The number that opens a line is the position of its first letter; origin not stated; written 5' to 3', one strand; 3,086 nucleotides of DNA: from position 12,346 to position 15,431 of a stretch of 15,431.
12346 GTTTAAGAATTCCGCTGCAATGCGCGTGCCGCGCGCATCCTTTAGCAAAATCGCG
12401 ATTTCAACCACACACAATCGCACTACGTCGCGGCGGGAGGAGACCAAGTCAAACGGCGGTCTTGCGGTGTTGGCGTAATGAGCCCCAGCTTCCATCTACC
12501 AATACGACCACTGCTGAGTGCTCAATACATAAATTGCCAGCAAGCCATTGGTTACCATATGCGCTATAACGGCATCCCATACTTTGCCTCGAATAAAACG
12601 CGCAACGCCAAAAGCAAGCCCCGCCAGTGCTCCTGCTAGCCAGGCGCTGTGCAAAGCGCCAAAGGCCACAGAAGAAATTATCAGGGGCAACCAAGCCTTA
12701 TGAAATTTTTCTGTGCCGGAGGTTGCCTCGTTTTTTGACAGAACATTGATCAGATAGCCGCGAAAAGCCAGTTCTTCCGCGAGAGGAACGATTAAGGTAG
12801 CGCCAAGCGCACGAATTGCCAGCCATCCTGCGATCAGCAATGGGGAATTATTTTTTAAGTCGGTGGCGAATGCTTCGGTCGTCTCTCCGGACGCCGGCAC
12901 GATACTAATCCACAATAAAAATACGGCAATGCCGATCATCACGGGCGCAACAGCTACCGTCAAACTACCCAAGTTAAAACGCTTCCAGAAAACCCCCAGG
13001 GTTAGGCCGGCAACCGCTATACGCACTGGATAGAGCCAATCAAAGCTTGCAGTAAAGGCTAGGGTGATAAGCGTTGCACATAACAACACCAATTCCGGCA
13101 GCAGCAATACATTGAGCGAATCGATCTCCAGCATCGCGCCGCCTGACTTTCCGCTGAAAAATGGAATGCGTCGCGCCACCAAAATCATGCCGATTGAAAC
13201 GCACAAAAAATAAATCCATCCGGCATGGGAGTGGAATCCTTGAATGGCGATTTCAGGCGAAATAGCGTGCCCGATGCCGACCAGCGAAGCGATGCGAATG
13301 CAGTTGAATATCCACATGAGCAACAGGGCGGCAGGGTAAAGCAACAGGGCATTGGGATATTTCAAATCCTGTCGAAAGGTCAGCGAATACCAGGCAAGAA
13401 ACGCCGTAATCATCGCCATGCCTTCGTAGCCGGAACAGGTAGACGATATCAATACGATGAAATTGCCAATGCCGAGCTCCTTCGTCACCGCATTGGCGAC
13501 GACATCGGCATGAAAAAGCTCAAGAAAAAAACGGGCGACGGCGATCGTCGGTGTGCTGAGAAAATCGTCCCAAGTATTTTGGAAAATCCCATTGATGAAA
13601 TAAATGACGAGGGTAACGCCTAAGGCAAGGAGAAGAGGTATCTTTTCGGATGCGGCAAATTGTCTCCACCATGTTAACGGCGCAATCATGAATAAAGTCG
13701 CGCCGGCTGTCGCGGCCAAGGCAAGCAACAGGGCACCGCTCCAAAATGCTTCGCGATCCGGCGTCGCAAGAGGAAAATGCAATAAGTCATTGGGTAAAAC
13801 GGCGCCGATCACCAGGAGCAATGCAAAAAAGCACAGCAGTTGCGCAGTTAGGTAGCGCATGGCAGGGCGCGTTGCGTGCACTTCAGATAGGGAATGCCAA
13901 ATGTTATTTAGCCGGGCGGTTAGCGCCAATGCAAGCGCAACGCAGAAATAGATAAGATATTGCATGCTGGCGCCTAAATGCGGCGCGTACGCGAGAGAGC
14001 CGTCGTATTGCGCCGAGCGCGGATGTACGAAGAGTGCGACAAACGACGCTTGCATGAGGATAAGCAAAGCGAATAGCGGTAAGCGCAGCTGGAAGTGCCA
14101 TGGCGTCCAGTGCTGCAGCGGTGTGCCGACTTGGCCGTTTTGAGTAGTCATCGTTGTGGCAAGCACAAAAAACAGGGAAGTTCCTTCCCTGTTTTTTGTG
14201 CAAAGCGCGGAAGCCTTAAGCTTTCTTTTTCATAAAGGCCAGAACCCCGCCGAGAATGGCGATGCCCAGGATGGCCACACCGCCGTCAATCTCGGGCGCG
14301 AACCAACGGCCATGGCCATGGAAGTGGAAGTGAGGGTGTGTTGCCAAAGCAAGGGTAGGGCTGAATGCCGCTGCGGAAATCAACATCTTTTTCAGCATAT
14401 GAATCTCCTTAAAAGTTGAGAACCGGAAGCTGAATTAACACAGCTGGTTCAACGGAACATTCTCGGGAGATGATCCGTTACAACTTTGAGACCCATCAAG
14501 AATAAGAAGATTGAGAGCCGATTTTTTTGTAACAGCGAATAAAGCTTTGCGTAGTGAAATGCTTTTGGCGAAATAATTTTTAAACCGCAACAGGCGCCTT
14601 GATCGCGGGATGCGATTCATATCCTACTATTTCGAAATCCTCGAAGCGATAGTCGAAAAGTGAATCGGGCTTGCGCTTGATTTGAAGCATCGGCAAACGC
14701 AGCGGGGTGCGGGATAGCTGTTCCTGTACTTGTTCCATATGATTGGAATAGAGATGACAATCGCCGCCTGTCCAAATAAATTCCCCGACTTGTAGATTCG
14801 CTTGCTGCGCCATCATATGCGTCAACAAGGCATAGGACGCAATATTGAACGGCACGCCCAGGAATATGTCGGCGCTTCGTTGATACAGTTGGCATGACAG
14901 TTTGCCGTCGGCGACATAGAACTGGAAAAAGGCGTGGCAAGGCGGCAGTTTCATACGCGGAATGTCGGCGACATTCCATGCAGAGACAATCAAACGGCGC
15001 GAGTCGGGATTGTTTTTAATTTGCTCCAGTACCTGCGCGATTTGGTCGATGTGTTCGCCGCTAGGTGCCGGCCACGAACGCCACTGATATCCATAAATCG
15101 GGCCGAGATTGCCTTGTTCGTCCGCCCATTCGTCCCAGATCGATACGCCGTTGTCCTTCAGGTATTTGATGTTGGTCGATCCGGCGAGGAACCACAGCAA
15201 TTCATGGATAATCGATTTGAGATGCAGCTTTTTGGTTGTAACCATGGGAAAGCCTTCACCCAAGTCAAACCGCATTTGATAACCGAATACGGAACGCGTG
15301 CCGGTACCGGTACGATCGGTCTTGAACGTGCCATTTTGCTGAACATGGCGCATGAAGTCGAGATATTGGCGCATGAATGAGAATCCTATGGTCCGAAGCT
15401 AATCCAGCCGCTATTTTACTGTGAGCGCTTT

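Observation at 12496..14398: Two-gene exosortase module with a minimal cargo: a 60-aa His-rich PEID-CTERM peptide directly upstream of an exosortase-CPBP protease fusion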

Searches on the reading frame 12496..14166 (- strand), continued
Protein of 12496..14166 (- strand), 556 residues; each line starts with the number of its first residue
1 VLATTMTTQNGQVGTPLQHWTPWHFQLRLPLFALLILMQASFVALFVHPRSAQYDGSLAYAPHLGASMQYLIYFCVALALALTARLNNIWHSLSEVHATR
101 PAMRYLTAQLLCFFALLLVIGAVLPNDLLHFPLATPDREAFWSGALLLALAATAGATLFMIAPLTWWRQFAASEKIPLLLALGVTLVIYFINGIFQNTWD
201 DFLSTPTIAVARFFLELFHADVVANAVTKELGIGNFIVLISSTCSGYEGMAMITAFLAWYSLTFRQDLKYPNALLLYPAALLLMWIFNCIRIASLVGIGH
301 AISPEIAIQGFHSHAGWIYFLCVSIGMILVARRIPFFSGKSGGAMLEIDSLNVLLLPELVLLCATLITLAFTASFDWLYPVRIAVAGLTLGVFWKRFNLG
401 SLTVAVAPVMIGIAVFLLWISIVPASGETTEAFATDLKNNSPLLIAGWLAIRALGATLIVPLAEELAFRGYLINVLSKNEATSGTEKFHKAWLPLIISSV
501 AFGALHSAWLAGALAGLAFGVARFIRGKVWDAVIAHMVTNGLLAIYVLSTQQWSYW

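Call 47: predict_structure(alignment_id=A1)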
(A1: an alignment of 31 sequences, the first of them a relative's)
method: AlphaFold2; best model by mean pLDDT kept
length: 551 residues; sequences in the alignment: 31
mean_pLDDT: 87.5   pTM: 0.79
mean pLDDT of the five models: 87.5, 85.8, 85.1, 84.3, 83.7
residues with pLDDT >= 90: 339; 70-90: 159; 50-70: 33; < 50: 20
segments of 3 or more residues with pLDDT < 50: 1-18
pLDDT, mean of each block of 10 residues (from residue 1): 37 47 78 81 65 82 86 88 90 88 93 85 71 87 93 93 96 93 81 77 96 96 94 87 88 89 93 96 96 95 90 93 92 79 82 95 90 95 96 90 98 95 94 95 97 97 92 59 72 93 92 94 94 98 96 88
secondary structure, 60 per line:
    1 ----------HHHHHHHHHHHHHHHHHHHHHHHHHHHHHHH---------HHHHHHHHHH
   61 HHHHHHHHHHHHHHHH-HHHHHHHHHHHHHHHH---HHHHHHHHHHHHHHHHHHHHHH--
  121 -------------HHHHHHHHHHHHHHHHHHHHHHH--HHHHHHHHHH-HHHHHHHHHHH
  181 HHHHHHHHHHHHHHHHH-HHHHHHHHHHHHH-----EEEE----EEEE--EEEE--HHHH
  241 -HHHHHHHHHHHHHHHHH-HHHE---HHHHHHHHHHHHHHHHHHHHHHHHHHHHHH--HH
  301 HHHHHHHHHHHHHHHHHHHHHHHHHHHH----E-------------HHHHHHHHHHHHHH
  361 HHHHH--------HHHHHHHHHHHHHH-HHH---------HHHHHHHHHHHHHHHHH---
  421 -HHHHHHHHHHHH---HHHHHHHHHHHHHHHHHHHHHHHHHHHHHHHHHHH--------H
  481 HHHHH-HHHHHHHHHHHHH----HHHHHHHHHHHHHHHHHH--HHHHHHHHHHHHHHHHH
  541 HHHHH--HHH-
elements in order: H11-41 H51-76 H78-93 H97-118 H134-156 H159-168 H170-197 H199-211 E217-220 E225-228 E231-234 H237-240 H242-258 H267-296 H299-328 H347-365 H374-387 H401-417 H422-433 H437-471 H480-485 H487-499 H504-521 H524-545

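Call 49: fold_search(model_id=the predicted structure, library=pdb)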
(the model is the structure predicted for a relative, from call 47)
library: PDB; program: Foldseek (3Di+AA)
matches with E <= 10: 31; with E <= 0.001: 0
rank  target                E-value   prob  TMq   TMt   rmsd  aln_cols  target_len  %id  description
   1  7r5k_L0               2.5e+00  0.05  0.13  0.10  31.4       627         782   11  Human nuclear pore complex (constricted) (released 2022-06-22)
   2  3d19_C                3.1e+00  0.04  0.09  0.14  22.2       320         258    8  Crystal structure of a conserved metalloprotein from Bacillus cereus (released 2008-07-08)
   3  9bax_D                4.0e+00  0.03  0.12  0.11  30.6       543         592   14  PI4KA complex bound to C-terminus of EFR3A (released 2024-11-27)
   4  8dl8_A                4.1e+00  0.02  0.09  0.11  24.7       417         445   15  Cryo-EM structure of human ferroportin/slc40 bound to Co2+ in nanodisc (released 2022-12-07)
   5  3m9i                  4.7e+00  0.06  0.10  0.20  18.6       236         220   15  Electron crystallographic structure of lens Aquaporin-0 (AQP0) (lens MIP) in E. coli polar lipids (released 2010-05-12)
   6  3qnq_A                4.7e+00  0.02  0.12  0.14  25.2       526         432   12  Crystal structure of the transporter ChbC, the IIC component from the N,N'-diacetylchitobiose-specific phosphotransfer (released 2011-04-06)
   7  7use_A                5.3e+00  0.02  0.13  0.08  29.4       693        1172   10  Cryo-EM structure of WAVE regulatory complex with Rac1 bound on both A and D site (released 2022-09-21)
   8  8sq0_A                5.3e+00  0.02  0.12  0.06  30.7       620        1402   11  Cleaved Ycf1p Dimer in the IFwide-beta conformation (released 2024-05-08)
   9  5c5b_D                5.5e+00  0.11  0.11  0.15  29.2       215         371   14  Crystal Structure of Human APPL BAR-PH Heterodimer (released 2016-06-22)
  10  6oh3                  5.5e+00  0.04  0.13  0.20  20.4       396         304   12  X-ray crystal structure of the mouse CMP-sialic acid transporter in complex with CMP-sialic acid, by lipidic cubic phase (released 2019-04-24)
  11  9jkb_A                5.5e+00  0.02  0.11  0.09  30.2       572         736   11  Cryo-EM structure of the CUL1-RBX1-SKP1-FBXO4 SCF ubiquition ligase complex (released 2024-10-23)
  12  8esw_AM               5.8e+00  0.14  0.11  0.28   7.7       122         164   16  Structure of mitochondrial complex I from Drosophila melanogaster, Flexible-class 1 (released 2023-03-29)
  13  6v1v_C                6.3e+00  0.02  0.09  0.08  25.7       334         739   13  VIP3B (VIP3B_2160) adapted for crystallization (released 2019-12-18)
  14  5mg3_D                6.6e+00  0.07  0.10  0.13  12.1       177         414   14  EM fitted model of bacterial holo-translocon (released 2016-12-28)
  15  4h8s_B                6.8e+00  0.10  0.11  0.16  28.2       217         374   14  Crystal structure of human APPL2BARPH domain (released 2012-10-17)
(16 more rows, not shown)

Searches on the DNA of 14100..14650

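Call 54: search_rna_families(source=window, start=14100, end=14650, threshold=evalue, max_evalue=5)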
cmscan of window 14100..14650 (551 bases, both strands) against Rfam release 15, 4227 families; matches with E-value up to 5: 3.
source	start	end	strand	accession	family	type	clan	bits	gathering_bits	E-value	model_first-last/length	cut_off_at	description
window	14161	14233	-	RF02029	sraA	Gene; sRNA;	-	20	56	1.6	1-95/95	no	sraA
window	14162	14203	+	RF03814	mir-2797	Gene; miRNA;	-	18.4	74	1.6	1-77/77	no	mir-2797 microRNA precursor family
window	14305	14350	-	RF01519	CC0196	Gene; sRNA;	-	12.1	35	5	1-58/58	no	Caulobacter sRNA CC0196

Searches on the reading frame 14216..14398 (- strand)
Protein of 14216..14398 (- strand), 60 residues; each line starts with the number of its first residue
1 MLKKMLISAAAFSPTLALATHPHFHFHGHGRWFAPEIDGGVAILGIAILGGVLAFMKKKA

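Call 3: search_protein_families(library=ncbifam, proteins=[window:14216-14398:-], max_evalue=1)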
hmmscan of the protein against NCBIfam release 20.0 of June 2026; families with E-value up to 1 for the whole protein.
window:14216-14398:- (60 aa): 2 families
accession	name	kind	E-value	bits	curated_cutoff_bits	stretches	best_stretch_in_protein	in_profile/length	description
TIGR03065.1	srtB_sig_QVPTGV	subfamily_domain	0.1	12.3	21.35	1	42-59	14-31/32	QVPTGV class sortase B protein-sorting domain-containing protein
NF050011.2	PFE_CTERM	equivalog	0.28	11.8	24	0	43-54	9-20/28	PFE-CTERM domain-containing protein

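Call 4: search_protein_families(library=pfam, proteins=[window:14216-14398:-], max_evalue=1)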
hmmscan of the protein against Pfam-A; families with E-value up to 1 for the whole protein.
window:14216-14398:- (60 aa): 1 family
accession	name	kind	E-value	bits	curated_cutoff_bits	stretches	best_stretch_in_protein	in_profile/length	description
PF20506.3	DUF6732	-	0.099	12.9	27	1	4-59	3-53/72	Family of unknown function (DUF6732)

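Call 8: find_homologous_proteins(query=window:14216-14398:-, max_evalue=10)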
Query window:14216-14398:- (60 aa): 1 proteins with E <= 10 among 2 candidates.
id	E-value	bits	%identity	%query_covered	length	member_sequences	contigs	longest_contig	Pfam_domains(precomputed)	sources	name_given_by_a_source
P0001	2.7e-32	126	100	100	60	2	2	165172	-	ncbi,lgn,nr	ncbi:MAG: hypothetical protein HYS18_01700 [Burkholderiales bacterium]|nr:hypothetical protein [Burk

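Call 28: search_protein_families(library=ncbifam, proteins=[window:14219-14398:-], max_evalue=10)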
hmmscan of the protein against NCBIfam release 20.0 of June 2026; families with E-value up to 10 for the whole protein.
seq(60 aa): 2 families
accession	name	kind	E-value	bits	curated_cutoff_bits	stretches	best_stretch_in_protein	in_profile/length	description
TIGR03065.1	srtB_sig_QVPTGV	subfamily_domain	0.1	12.3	21.35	1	42-59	14-31/32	QVPTGV class sortase B protein-sorting domain-containing protein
NF050011.2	PFE_CTERM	equivalog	0.28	11.8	24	1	43-54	9-20/28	PFE-CTERM domain-containing protein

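Call 41: find_homologous_proteins(query=A3, max_evalue=10)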
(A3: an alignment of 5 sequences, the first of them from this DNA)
Query A3 (5 sequences) (60 aa, profile of the alignment): 73 proteins with E <= 10 among 8000 candidates.
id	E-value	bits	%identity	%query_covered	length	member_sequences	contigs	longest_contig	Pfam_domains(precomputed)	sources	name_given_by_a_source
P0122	2.4e-29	119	57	100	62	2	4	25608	-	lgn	-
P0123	8.7e-29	117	57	100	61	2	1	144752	-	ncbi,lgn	-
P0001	1.3e-27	113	100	100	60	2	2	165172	-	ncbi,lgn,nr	ncbi:MAG: hypothetical protein HYS18_01700 [Burkholderiales bacterium]|nr:hypothetical protein [Burk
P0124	3.8e-27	112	62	100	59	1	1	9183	PF27847.1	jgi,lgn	jgi:hypothetical protein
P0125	7.2e-26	108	57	100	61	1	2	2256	-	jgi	jgi:hypothetical protein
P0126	5.1e-24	102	58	100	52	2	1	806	-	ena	-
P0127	6.1e-22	95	54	98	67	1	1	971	-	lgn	-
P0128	8.8e-22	95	60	100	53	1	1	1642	-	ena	-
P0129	6.1e-19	85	59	100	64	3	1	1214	-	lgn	-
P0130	3.3e-18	83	58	98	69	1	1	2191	-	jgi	jgi:hypothetical protein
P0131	4.4e-12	64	45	98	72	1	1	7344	-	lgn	-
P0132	2.1e-11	61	41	98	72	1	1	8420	-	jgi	jgi:hypothetical protein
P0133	5.0e-11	60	45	72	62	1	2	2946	-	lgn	-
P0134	5.3e-11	60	41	98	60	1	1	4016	-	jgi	jgi:LPXTG-motif cell wall-anchored protein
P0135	5.7e-11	60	38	93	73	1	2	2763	-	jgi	jgi:hypothetical protein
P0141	7.3e-10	56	36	98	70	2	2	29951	-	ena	-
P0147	2.2e-8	52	40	67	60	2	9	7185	-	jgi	jgi:hypothetical protein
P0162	3.9e-2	32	100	10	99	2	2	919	PF27847.1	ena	-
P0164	1.7e-1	30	64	23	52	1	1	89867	PF27847.1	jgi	jgi:hypothetical protein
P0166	3.1e-1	29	52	42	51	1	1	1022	PF27847.1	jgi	jgi:hypothetical protein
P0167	3.4e-1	29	100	10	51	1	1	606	PF27847.1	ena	-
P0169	4.7e-1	28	58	43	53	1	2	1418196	-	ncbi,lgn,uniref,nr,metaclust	ncbi:hypothetical protein [Mariprofundus ferrooxydans]|uniref:Uncharacterized protein n=1 Tax=Maripr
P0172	8.1e-1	27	40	72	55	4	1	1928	PF27847.1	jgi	jgi:LPXTG-motif cell wall-anchored protein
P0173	8.4e-1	27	69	22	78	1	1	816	PF27847.1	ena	-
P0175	1.8e+0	26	42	43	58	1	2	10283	PF27847.1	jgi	jgi:hypothetical protein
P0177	2.2e+0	26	100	12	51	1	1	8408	PF27847.1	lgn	-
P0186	6.7e+0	24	44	45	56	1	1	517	PF27847.1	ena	-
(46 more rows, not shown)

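Call 43: find_encoding_contigs(protein=P0141, flank=5000, max_places=1)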
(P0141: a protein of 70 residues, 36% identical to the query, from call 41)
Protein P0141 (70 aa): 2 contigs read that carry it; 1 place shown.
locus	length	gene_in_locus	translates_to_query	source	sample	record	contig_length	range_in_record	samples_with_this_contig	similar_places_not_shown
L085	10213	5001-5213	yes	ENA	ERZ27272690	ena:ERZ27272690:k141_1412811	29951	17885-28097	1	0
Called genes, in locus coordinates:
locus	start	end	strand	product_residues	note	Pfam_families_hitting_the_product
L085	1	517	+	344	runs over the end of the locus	PF00756:Esterase (weak), PF00561:Abhydrolase_1, PF12146:Hydrolase_4, PF12697:Abhydrolase_6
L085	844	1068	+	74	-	-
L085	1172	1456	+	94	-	-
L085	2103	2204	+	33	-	-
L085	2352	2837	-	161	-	-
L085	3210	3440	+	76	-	-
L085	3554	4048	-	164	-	-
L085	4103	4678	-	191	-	PF00239:Resolvase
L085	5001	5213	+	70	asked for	-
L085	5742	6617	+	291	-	PF07589:PEP_exosort_dom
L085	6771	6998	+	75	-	-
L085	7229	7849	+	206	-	PF07589:PEP_exosort_dom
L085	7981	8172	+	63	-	-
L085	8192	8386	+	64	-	-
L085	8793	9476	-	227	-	PF00072:Response_reg, PF00486:Trans_reg_C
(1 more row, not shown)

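Call 44: find_encoding_contigs(protein=P0147, flank=5000, max_places=1)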
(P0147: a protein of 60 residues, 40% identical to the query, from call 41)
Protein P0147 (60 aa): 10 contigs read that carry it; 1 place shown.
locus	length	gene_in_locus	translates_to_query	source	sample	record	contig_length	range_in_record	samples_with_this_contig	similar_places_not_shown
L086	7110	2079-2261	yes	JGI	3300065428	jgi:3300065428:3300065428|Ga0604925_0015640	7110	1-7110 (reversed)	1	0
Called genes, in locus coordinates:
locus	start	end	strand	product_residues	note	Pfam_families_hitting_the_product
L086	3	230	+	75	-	?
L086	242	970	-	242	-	PF00702:Hydrolase, PF13419:HAD_2 (weak)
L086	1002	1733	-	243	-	PF09849:DUF2076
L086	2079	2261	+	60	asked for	-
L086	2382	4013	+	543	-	PF02517:Rce1-like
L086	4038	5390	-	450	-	-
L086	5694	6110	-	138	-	-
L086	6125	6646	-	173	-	-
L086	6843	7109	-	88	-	?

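Call 45: find_encoding_contigs(protein=P0169, flank=5000, max_places=1)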
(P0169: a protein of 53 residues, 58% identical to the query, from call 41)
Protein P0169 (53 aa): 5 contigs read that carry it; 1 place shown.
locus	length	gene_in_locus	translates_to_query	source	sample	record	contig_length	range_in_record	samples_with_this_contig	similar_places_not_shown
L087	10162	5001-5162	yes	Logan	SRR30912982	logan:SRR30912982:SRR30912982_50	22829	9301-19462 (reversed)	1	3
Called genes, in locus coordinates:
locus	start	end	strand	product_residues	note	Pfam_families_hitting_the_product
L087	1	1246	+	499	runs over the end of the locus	PF00691:OmpA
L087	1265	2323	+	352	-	PF18306:LDcluster4, PF03641:Lysine_decarbox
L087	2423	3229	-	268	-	PF00520:Ion_trans, PF08016:PKD_channel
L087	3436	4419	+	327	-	PF00294:PfkB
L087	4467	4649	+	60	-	PF11216:DUF3012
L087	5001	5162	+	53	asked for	-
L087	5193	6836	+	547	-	PF09721:Exosortase_EpsH, PF02517:Rce1-like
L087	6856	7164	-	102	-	PF13411:MerR_1 (weak), PF13591:MerR_2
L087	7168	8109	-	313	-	PF00226:DnaJ, PF01556:DnaJ_C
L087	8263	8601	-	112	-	PF02311:AraC_binding, PF07883:Cupin_2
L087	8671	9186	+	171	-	PF04751:DarP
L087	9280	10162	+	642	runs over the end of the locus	PF02518:HATPase_c, PF13589:HATPase_c_3, PF00183:HSP90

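Call 46: search_protein_representatives(protein=window:14216-14398:-)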
Query: 60 residues. Proteins with E-value up to 0.001 (for the whole library): 12; up to 1e-10: 2; up to 1e-30: 1. The best 12 are listed.
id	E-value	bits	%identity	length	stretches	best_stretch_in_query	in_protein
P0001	8.7e-33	126.0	100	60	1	1-60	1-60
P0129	2.2e-11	58.8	63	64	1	1-60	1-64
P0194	8.6e-06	41.2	46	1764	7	28-48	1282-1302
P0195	2.0e-04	36.9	34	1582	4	14-52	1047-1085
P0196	2.3e-04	36.7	42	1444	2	23-40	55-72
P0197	3.6e-04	36.1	50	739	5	31-52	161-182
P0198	3.6e-04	36.1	43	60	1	1-58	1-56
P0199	3.8e-04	36.1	50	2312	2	31-52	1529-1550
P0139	4.9e-04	35.7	44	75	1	1-59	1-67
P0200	5.1e-04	35.7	37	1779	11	29-49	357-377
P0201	5.7e-04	35.5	41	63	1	1-59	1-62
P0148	8.1e-04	35.0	42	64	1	1-58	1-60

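Call 73: find_encoding_contigs(protein=P0001, flank=10000, max_places=2)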
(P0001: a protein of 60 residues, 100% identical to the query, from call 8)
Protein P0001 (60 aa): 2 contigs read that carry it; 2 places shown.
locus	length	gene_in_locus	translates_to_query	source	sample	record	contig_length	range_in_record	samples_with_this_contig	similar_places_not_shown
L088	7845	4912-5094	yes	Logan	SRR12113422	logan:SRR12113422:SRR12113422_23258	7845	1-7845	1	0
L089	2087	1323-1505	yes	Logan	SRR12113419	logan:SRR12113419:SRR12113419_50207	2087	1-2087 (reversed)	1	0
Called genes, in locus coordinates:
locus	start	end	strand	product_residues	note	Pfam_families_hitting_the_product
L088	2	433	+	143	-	?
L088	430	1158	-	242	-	PF13410:GST_C_2 (faint), PF00043:GST_C (weak), PF14497:GST_C_3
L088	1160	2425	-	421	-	PF12867:DinB_2, PF03781:FGE-sulfatase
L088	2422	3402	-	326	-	PF10017:Methyltransf_33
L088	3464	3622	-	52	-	-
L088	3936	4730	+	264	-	PF00303:Thymidylat_synt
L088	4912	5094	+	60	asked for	-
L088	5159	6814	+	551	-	PF09721:Exosortase_EpsH, PF02517:Rce1-like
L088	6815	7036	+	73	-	-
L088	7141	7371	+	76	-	PF09889:DUF2116 (weak)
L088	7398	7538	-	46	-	-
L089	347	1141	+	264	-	PF00303:Thymidylat_synt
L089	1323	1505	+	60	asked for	-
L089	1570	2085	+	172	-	?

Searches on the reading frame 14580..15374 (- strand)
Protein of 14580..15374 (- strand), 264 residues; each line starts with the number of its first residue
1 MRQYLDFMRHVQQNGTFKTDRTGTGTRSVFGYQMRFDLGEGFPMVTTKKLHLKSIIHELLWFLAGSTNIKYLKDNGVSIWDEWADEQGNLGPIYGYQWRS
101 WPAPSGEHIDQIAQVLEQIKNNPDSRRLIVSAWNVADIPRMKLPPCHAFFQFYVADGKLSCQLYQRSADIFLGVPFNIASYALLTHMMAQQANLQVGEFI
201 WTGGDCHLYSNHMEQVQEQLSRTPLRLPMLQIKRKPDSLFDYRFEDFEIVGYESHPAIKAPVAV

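Call 27: search_protein_families(library=pfam, proteins=[window:14580-15374:-], max_evalue=1)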
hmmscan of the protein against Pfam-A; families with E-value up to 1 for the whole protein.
window:14580-15374:- (264 aa): 1 family
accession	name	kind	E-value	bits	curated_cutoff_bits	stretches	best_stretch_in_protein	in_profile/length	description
PF00303.24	Thymidylat_synt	-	1.2e-128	428.3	24.3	1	2-264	1-266/266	Thymidylate synthase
